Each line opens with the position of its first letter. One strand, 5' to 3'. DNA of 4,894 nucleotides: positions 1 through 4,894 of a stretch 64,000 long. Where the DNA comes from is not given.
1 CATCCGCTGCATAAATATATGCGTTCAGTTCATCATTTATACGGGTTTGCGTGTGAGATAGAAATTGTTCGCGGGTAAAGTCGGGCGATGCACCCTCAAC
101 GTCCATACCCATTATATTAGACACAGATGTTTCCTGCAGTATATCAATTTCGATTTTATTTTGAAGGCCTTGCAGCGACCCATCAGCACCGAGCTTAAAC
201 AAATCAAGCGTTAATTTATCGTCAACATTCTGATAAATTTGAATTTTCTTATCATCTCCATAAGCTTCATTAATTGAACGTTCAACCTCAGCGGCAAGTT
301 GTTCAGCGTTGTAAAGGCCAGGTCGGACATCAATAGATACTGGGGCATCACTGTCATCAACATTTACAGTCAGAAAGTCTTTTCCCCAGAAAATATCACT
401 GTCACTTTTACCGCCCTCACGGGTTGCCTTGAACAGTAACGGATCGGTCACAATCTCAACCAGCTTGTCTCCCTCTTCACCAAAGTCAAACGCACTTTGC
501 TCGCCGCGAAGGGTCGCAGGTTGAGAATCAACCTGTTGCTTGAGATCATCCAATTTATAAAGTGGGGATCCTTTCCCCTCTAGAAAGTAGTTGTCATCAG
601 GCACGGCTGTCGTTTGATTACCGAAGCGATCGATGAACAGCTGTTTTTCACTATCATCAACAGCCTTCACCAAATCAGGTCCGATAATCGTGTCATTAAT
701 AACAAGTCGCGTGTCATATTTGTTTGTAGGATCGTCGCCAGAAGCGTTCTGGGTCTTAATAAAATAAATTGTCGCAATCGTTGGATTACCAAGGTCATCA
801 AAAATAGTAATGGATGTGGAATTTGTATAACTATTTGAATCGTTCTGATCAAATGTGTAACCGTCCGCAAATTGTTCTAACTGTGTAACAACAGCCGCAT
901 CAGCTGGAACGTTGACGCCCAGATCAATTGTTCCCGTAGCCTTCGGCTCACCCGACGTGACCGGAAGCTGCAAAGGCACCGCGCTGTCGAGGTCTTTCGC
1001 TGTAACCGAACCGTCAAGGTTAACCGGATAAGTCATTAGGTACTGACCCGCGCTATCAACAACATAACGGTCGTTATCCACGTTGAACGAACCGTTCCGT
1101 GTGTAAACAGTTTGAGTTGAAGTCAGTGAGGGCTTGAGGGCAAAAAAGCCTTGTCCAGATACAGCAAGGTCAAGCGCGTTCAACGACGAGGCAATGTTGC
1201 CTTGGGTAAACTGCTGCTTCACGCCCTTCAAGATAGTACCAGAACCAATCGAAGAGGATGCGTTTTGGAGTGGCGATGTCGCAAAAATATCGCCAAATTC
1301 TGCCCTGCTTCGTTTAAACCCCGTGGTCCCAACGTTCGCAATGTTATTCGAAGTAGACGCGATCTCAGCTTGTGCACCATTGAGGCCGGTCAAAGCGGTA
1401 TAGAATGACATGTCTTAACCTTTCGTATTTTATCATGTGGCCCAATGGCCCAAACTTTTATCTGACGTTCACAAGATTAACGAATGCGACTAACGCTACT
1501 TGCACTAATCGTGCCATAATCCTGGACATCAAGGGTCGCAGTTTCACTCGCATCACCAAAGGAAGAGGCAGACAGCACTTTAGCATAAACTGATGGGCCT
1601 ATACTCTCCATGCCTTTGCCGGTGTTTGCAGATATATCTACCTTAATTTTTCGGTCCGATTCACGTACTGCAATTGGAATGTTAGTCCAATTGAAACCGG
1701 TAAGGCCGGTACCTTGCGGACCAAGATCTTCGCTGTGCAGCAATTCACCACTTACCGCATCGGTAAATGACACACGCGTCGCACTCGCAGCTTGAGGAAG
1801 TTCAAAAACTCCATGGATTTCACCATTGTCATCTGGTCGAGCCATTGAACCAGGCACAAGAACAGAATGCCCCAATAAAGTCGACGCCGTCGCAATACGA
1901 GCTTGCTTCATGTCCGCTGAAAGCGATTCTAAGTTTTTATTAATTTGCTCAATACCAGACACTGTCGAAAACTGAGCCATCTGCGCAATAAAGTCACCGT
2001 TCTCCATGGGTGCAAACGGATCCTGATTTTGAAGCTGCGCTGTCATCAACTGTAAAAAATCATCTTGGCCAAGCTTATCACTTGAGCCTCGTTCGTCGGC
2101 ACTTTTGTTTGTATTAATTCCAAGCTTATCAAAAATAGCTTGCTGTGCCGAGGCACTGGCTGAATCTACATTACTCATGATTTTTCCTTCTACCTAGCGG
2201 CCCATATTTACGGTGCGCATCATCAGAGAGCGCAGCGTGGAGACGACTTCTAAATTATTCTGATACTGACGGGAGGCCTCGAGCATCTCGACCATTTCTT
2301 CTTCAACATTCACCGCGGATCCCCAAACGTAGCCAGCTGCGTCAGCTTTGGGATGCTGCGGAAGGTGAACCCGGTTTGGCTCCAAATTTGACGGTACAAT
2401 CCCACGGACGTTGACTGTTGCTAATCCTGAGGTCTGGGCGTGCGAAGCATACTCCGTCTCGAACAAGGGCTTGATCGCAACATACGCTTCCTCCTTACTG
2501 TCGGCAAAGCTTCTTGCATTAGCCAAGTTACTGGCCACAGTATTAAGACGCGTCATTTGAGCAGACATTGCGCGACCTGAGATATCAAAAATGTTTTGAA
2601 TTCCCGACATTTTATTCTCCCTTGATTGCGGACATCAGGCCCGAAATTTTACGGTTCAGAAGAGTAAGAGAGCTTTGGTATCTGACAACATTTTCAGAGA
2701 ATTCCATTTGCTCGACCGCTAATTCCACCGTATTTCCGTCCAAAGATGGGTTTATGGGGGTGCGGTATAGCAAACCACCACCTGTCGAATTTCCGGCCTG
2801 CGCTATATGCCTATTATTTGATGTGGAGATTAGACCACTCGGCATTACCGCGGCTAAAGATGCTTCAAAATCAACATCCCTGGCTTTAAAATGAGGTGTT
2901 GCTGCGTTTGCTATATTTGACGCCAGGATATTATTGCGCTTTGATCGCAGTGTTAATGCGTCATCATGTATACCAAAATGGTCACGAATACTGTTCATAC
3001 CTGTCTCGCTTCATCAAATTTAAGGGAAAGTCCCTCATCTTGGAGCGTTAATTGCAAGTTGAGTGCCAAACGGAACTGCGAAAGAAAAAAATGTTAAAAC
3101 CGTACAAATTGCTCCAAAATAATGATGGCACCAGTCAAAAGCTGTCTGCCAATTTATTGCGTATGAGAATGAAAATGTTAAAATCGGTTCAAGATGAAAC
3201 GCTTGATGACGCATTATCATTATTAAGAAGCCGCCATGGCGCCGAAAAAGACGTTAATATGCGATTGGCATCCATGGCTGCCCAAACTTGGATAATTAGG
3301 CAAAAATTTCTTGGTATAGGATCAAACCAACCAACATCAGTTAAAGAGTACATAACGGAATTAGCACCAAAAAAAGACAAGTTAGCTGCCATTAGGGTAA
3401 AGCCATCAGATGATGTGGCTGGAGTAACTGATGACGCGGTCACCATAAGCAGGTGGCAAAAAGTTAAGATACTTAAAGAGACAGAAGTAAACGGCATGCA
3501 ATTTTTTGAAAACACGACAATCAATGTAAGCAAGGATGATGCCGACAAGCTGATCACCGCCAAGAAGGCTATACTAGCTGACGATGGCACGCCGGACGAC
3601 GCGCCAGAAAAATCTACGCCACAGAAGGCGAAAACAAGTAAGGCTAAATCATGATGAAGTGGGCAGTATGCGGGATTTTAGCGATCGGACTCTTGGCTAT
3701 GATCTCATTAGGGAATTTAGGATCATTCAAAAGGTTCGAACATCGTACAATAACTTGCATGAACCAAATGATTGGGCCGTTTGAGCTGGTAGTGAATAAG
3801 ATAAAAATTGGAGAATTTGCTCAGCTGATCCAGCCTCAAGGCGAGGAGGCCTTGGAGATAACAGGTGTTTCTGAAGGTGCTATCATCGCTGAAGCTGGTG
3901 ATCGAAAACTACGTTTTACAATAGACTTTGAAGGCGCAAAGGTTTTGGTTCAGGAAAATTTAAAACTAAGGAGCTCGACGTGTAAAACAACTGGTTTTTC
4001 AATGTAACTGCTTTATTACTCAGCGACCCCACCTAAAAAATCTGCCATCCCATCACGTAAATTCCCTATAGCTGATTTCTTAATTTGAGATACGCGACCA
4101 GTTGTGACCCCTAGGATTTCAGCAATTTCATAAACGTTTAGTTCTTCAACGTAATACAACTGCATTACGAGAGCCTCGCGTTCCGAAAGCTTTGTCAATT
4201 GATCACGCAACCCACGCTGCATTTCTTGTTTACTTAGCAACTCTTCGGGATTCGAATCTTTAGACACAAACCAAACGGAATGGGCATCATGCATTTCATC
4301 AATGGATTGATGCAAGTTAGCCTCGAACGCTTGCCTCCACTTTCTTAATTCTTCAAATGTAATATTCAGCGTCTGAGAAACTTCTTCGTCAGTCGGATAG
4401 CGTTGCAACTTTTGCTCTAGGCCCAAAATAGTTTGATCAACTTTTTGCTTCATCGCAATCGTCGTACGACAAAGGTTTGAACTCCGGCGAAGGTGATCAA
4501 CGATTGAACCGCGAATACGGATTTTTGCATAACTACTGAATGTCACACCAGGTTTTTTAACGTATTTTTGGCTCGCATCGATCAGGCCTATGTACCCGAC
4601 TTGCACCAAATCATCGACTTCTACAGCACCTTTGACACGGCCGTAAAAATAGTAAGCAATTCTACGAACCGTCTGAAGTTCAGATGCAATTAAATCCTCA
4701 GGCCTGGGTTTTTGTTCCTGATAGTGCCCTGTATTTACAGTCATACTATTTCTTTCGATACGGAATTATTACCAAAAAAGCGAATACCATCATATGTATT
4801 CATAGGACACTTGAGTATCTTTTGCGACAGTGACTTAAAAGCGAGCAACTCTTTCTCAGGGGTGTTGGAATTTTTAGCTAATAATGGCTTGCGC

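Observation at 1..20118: AT-rich, gamma-type polar flagellar island inside an alphaproteobacterium-like, higher-GC chromosome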

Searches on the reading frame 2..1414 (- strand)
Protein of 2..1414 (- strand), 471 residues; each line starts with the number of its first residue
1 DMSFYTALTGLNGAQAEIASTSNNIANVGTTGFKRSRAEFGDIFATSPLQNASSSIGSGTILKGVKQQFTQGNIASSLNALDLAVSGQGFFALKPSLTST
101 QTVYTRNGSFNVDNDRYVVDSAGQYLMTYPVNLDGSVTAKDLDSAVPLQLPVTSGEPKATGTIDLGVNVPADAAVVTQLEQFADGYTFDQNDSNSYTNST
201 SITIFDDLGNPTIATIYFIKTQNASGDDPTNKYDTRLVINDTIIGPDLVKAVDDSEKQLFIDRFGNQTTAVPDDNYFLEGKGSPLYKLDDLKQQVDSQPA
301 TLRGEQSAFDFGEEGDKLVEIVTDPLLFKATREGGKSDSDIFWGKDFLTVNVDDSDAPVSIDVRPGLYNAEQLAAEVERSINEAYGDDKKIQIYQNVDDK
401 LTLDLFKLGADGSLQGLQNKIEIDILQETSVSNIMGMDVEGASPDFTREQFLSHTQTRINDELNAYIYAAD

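Call 5: search_protein_families(library=pfam, proteins=[window:2-1414:-], max_evalue=0.01)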
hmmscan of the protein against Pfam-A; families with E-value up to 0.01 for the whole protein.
window:2-1414:- (471 aa): 4 families
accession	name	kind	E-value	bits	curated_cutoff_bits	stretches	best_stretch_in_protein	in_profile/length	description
PF07559.19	FlgE_D2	-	5e-11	43.7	22.7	1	184-269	8-90/142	Flagellar basal body protein FlaE D2 domain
PF22692.1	LlgE_F_G_D1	-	1.3e-10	41.7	27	1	84-147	1-44/64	Flagellar hook protein FlgE/F/G D1 domain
PF00460.25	Flg_bb_rod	-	4.5e-07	30.2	20.7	1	4-34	1-31/31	Flagella basal body rod protein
PF10676.14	gerPA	-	0.0075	16.9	27.3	0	25-83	10-64/72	Spore germination protein gerPA/gerPF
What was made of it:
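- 2..1414 (-): flgE, first 471 codons of a giant hook protein. The gene runs off the left end of the window. Full length is 1263 aa in same-species contigs. Pfam Flg_bb_rod, LlgE_F_G_D1 and FlgE_D2 (call 5).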

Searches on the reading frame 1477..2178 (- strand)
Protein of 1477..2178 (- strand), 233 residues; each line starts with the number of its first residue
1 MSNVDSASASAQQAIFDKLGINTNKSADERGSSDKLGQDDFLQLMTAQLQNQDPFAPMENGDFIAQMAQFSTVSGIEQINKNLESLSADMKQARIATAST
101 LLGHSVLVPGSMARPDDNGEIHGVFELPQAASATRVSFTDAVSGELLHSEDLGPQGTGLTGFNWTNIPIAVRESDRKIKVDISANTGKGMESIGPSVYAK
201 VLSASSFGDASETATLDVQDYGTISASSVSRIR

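Call 5: search_protein_families(library=pfam, proteins=[window:1477-2178:-], max_evalue=0.01)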
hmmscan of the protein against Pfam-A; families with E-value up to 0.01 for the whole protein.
window:1477-2178:- (233 aa): 3 families
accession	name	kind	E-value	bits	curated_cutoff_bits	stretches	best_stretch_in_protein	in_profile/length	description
PF03963.19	FlgD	-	4.1e-24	85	27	1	22-85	12-75/75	Flagellar hook capping protein - N-terminal region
PF13860.13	FlgD_ig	-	4.8e-06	26.9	27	1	119-165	8-55/79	FlgD Ig-like domain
PF13861.12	FLgD_tudor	-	4.1e-05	24.1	26.9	1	97-229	5-57/58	FlgD Tudor-like domain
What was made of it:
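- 1477..2178 (-): flgD, hook cap. Pfam FlgD, E = 4e-24 (call 5)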

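Call 11: find_encoding_contigs(protein=window:1477-2178:-, flank=10000, max_places=6)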
Protein window:1477-2178:- (233 aa): 13 contigs read that carry it; 6 places shown.
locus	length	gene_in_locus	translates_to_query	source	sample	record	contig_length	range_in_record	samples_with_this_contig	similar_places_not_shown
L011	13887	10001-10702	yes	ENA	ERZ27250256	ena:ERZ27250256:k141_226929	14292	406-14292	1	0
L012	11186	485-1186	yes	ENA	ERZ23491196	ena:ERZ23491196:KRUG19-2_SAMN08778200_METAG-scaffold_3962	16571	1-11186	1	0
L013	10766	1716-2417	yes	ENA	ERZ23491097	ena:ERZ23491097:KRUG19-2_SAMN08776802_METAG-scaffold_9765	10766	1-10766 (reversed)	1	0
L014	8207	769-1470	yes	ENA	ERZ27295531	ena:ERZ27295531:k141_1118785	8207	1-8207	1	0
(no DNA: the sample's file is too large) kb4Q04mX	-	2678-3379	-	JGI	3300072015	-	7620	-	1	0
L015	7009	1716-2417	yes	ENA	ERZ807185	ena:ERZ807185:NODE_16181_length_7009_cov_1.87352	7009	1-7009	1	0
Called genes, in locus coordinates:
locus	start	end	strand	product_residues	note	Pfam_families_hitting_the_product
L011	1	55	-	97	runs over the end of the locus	-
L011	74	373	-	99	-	PF04316:FlgM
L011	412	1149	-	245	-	PF08666:SAF (faint), PF13144:ChapFlgA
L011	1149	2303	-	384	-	PF16548:FlgT_N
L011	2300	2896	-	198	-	PF02169:LPP20 (weak)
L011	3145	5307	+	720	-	PF00771:FHIPEP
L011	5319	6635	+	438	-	PF03193:RsgA_GTPase (faint), PF13401:AAA_22 (faint)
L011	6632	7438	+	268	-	PF00142:Fer4_NifH (weak), PF01656:CbiA, PF06564:CBP_BcsQ (weak), PF09140:MipZ (faint), PF10609:ParA, PF13614:AAA_31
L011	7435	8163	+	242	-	PF04542:Sigma70_r2, PF04539:Sigma70_r3 (faint), PF08281:Sigma70_r4_2 (weak), PF04545:Sigma70_r4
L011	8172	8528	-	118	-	-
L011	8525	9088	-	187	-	-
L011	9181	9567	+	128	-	-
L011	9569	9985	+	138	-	PF00460:Flg_bb_rod (weak), PF06429:Flg_bbr_C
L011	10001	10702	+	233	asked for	PF03963:FlgD, PF13860:FlgD_ig (weak)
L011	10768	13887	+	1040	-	?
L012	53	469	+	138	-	PF00460:Flg_bb_rod (weak), PF06429:Flg_bbr_C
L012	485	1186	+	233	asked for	PF03963:FlgD, PF13860:FlgD_ig (weak)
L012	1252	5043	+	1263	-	PF00460:Flg_bb_rod (weak), PF22692:LlgE_F_G_D1, PF07559:FlgE_D2, PF06429:Flg_bbr_C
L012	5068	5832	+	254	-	PF22692:LlgE_F_G_D1 (weak), PF06429:Flg_bbr_C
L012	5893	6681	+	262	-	PF00460:Flg_bb_rod, PF22692:LlgE_F_G_D1, PF06429:Flg_bbr_C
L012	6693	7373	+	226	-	PF02107:FlgH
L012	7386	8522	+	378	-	PF02119:FlgI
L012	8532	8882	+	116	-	PF10135:Rod-binding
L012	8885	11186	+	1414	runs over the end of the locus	PF00460:Flg_bb_rod (weak), PF22638:FlgK_D1, PF06429:Flg_bbr_C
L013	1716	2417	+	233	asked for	PF03963:FlgD, PF13860:FlgD_ig (weak)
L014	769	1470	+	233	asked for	PF03963:FlgD, PF13860:FlgD_ig (weak)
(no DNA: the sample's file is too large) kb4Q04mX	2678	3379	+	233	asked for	PF03963:FlgD, PF13860:FlgD_ig (weak)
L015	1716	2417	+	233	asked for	PF03963:FlgD, PF13860:FlgD_ig (weak)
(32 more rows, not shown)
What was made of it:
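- The GC step is abrupt, and the window's left end falls inside a long gene where assemblies tend to break (call 11).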

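Call 58: find_related_loci(query=L012:8885-11185:+, collection=metagenome_contigs, flank=10000)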
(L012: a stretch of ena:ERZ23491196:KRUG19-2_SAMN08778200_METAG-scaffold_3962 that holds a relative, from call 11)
Query L012:8885-11185:+ (767 aa) in metagenome_contigs; peptide patterns used: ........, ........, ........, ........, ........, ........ (x = any residue, [..] = any of these).
414 stretches matched a pattern; 26 encode a relative of the query (tblastn E <= 1e-3); 25 distinct loci.
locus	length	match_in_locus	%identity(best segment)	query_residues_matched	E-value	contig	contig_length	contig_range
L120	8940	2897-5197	93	1-767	0e+0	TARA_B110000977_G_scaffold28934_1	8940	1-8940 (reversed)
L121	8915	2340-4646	73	1-767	0e+0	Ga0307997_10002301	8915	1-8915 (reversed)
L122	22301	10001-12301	93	1-767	0e+0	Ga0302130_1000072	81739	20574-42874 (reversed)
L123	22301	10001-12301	36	1-755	9e-132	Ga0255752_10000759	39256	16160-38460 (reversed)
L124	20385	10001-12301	36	1-755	9e-132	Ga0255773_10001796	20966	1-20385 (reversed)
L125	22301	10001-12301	36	1-755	1e-131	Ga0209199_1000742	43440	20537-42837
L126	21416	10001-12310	34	1-758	2e-129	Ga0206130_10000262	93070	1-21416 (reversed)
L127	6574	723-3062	36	1-767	1e-129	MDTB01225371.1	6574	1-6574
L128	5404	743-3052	35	1-758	2e-128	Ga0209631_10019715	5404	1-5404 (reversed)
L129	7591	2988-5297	34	1-758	2e-126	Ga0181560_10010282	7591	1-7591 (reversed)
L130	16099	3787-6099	35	1-759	1e-126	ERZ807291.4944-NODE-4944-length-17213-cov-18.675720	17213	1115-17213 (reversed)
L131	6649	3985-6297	35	1-759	5e-126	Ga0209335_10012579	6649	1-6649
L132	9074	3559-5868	35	1-758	6e-125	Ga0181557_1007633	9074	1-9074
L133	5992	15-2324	35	1-758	4e-125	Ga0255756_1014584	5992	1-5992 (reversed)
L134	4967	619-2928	35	1-758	1e-125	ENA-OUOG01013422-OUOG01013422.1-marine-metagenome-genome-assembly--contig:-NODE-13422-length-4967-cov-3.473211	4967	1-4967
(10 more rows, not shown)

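Call 61: search_protein_families(library=pfam, proteins=[L122:14262-15551:+, L122:15548-16384:+, L122:16388-18100:-, L122:18224-19027:+, L122:19435-19821:+, L122:19823-20326:-, L122:20357-20728:-, L122:21068-21625:-, L122:21867-22178:-, L122:2368-6159:+], max_evalue=0.001)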
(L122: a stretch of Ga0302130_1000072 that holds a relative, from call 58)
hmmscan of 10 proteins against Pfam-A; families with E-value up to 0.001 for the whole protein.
L122:14262-15551:+ (429 aa): 3 families
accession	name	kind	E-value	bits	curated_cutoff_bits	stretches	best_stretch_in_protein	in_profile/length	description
PF00669.25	Flagellin_N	-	1.8e-11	44.7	26.6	1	3-141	1-139/139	Bacterial flagellin N-terminal helical region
PF07196.18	Flagellin_IN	-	2.5e-05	24.8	22.7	1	257-290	21-53/55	Flagellin hook IN motif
PF00700.27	Flagellin_C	-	0.00058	20.6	23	1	346-427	2-85/86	Bacterial flagellin C-terminal helical region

L122:15548-16384:+ (278 aa): 1 family
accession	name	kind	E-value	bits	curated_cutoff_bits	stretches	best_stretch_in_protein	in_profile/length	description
PF01464.25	SLT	-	1e-06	28.7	21.3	1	93-150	34-95/117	Transglycosylase SLT domain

L122:16388-18100:- (570 aa): 2 families
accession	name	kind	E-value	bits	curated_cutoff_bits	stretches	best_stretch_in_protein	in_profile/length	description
PF00654.25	Voltage_CLC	-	3.4e-62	211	24.8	1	77-410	5-345/346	Voltage gated chloride channel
PF00571.33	CBS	-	9.8e-08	32.7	24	1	503-559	1-56/57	CBS domain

L122:18224-19027:+ (267 aa): 3 families
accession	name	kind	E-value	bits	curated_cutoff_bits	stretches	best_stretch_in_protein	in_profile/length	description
PF06429.18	Flg_bbr_C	-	7.6e-13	48.2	23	1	223-266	1-44/46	Flagellar basal body rod FlgEFG protein C-terminal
PF22692.1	LlgE_F_G_D1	-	2.6e-08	34.3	27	1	83-169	1-64/64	Flagellar hook protein FlgE/F/G D1 domain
PF00460.25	Flg_bb_rod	-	2.7e-05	24.5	20.7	1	6-32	5-31/31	Flagella basal body rod protein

L122:19435-19821:+ (128 aa): 0 families

L122:19823-20326:- (167 aa): 0 families

L122:20357-20728:- (123 aa): 2 families
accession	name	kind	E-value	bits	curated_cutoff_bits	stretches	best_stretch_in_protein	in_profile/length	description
PF02561.19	FliS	-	5.5e-16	59.3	26.7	1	8-122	2-114/115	Flagellar protein FliS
PF04043.20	PMEI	-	0.0002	21.9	29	0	12-63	65-119/156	Plant invertase/pectin methylesterase inhibitor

L122:21068-21625:- (185 aa): 1 family
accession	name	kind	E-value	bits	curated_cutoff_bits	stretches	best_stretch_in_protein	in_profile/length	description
PF03748.19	FliL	-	1.3e-06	29.3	24.6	1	82-184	2-102/103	Flagellar basal body-associated protein FliL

L122:21867-22178:- (103 aa): 0 families

L122:2368-6159:+ (1263 aa): 4 families
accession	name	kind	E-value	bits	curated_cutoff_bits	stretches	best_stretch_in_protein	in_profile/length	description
PF06429.18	Flg_bbr_C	-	3e-16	59.1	23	1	1217-1261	2-46/46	Flagellar basal body rod FlgEFG protein C-terminal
PF07559.19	FlgE_D2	-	5e-16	59.9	22.7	2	183-267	8-89/142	Flagellar basal body protein FlaE D2 domain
PF22692.1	LlgE_F_G_D1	-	4.1e-11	43.3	27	1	83-144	1-44/64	Flagellar hook protein FlgE/F/G D1 domain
PF00460.25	Flg_bb_rod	-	8.3e-07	29.3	20.7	1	3-33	1-31/31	Flagella basal body rod protein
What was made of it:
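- On fla3-type FGC of Rhodobacterales (C. sphaeroides Fla1 type): FliL is present in L122 (call 61).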

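Call 74: search_solved_structures(query=L122:2368-6159:+, max_evalue=0.001)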
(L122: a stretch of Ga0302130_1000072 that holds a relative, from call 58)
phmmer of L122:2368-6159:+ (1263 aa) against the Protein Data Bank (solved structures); distinct sequences matched with E-value up to 0.001: 17.
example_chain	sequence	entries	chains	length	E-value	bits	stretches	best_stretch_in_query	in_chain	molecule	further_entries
9yee_Ce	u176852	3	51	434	1.1e-70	242.2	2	4-225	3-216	Flagellar hook protein FlgE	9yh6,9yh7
8z5u_D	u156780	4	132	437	2.6e-66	227.8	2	4-235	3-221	Flagellar hook protein FlgE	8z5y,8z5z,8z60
6jzt_A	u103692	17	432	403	1.3e-48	169.1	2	1130-1262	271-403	Flagellar hook protein FlgE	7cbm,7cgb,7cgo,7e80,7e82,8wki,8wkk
3a69_A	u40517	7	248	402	5.9e-48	167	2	1130-1262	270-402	Flagellar hook protein flgE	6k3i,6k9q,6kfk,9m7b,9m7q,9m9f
5jxl_A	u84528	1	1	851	5.1e-32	114.2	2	1073-1262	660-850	flagellar hook protein FlgE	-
9yee_Ba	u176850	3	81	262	7.3e-32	113.7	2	1154-1253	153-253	Flagellar basal-body rod protein FlgG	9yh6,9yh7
8z5u_A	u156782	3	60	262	4.8e-31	111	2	1155-1254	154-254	Flagellar basal-body rod protein FlgG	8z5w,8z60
6jzr_A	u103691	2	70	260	1.4e-29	106.1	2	2-131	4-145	Flagellar basal-body rod protein FlgG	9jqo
5wrh_A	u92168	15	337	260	1.4e-29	106.1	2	2-132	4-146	Flagellar basal-body rod protein FlgG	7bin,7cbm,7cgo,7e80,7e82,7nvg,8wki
1wlg_A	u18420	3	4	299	8.3e-25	90.3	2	1129-1228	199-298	Flagellar hook protein flgE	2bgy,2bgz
9wwj_L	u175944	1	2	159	1.4e-18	69.6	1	1141-1223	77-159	Flagellar hook protein FlgE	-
6ndx_B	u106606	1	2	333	1.7e-17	66.1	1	1126-1223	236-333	Flagellar hook protein FlgE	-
5npy_A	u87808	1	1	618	1.3e-13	53.2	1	1114-1257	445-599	Flagellar basal body protein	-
5az4_A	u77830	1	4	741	7.5e-13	50.7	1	1097-1228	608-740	Flagellar hook subunit protein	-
6jf2_A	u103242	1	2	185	1.6e-12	49.6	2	54-131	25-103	Flagellar basal-body rod protein FlgG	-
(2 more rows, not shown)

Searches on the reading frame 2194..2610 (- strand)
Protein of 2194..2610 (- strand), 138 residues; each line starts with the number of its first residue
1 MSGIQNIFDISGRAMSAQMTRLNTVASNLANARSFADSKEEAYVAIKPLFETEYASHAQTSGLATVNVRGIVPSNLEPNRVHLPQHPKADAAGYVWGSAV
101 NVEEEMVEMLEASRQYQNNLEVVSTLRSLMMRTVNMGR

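Call 5: search_protein_families(library=pfam, proteins=[window:2194-2610:-], max_evalue=0.01)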
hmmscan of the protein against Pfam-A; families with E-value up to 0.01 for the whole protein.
window:2194-2610:- (138 aa): 2 families
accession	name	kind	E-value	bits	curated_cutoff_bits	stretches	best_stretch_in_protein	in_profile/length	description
PF06429.18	Flg_bbr_C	-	1.4e-11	44.1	23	1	92-136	2-46/46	Flagellar basal body rod FlgEFG protein C-terminal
PF00460.25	Flg_bb_rod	-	6.7e-06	26.4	20.7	1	9-32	2-25/31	Flagella basal body rod protein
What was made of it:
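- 2194..2610 (-): flgC, proximal rod. Pfam Flg_bbr_C and Flg_bb_rod (call 5)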

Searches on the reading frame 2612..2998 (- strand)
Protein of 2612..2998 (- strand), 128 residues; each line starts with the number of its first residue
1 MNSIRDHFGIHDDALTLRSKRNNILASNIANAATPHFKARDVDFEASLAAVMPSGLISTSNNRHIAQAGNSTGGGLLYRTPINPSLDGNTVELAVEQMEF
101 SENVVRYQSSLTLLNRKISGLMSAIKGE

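Call 5: search_protein_families(library=pfam, proteins=[window:2612-2998:-], max_evalue=0.01)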
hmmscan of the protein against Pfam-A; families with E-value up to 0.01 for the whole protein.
window:2612-2998:- (128 aa): 1 family
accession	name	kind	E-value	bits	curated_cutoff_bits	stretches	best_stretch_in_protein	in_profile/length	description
PF00460.25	Flg_bb_rod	-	4.9e-05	23.7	20.7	1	14-38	7-31/31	Flagella basal body rod protein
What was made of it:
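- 2612..2998 (-): flgB, proximal rod. Pfam Flg_bb_rod (call 5); position ahead of flgC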

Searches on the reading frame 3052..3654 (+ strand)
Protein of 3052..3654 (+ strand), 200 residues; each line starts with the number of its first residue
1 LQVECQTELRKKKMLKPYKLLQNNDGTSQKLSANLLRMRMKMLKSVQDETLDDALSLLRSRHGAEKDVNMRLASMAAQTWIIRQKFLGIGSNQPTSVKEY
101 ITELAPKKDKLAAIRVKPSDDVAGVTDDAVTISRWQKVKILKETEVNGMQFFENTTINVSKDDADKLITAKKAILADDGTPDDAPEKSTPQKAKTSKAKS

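Call 5: search_protein_families(library=pfam, proteins=[window:3052-3654:+], max_evalue=0.01)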
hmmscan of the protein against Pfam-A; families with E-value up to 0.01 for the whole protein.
window:3052-3654:+ (200 aa): 0 families

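Call 8: search_protein_families(library=ncbifam, proteins=[window:3052-3654:+], max_evalue=0.01)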
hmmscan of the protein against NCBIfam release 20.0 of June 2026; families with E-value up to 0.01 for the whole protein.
window:3052-3654:+ (200 aa): 0 families
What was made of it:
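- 3052..4007 (+): Two conserved genes of unknown function (200 aa and 118 aa; the second has an N-terminal hydrophobic segment). No Pfam or NCBIfam hit (calls 5, 8).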

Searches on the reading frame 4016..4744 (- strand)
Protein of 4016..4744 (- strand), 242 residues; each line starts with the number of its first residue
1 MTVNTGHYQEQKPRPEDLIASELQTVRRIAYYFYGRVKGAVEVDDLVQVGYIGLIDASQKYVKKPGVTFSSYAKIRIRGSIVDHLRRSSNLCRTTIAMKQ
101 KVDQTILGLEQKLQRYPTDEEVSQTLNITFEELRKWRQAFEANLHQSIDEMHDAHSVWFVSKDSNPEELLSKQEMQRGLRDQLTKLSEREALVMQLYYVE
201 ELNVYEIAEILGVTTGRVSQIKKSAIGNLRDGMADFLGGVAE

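Call 5: search_protein_families(library=pfam, proteins=[window:4016-4744:-], max_evalue=0.01)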
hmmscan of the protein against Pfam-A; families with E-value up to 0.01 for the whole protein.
window:4016-4744:- (242 aa): 6 families
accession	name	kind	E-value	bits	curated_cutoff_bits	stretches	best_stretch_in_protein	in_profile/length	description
PF04545.22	Sigma70_r4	-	1.7e-15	56.7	24.1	1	183-230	2-49/50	Sigma-70, region 4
PF04542.20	Sigma70_r2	-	2.9e-14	53.1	24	1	18-89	1-69/71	Sigma-70 region 2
PF04539.22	Sigma70_r3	-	2e-07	31.4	25.3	1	101-137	5-41/78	Sigma-70 region 3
PF08281.18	Sigma70_r4_2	-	6.3e-07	29.4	25.7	1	179-218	4-43/54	Sigma-70, region 4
PF13384.12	HTH_23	-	0.0013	19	24.6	0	189-223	6-39/50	Homeodomain-like domain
PF16509.11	KORA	-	0.004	17.8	26.7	0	179-230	9-59/84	TrfB plasmid transcriptional repressor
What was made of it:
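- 4016..4744 (-): fliA, sigma28. Pfam Sigma70 regions r2, r3 and r4 (call 5); position after flhG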
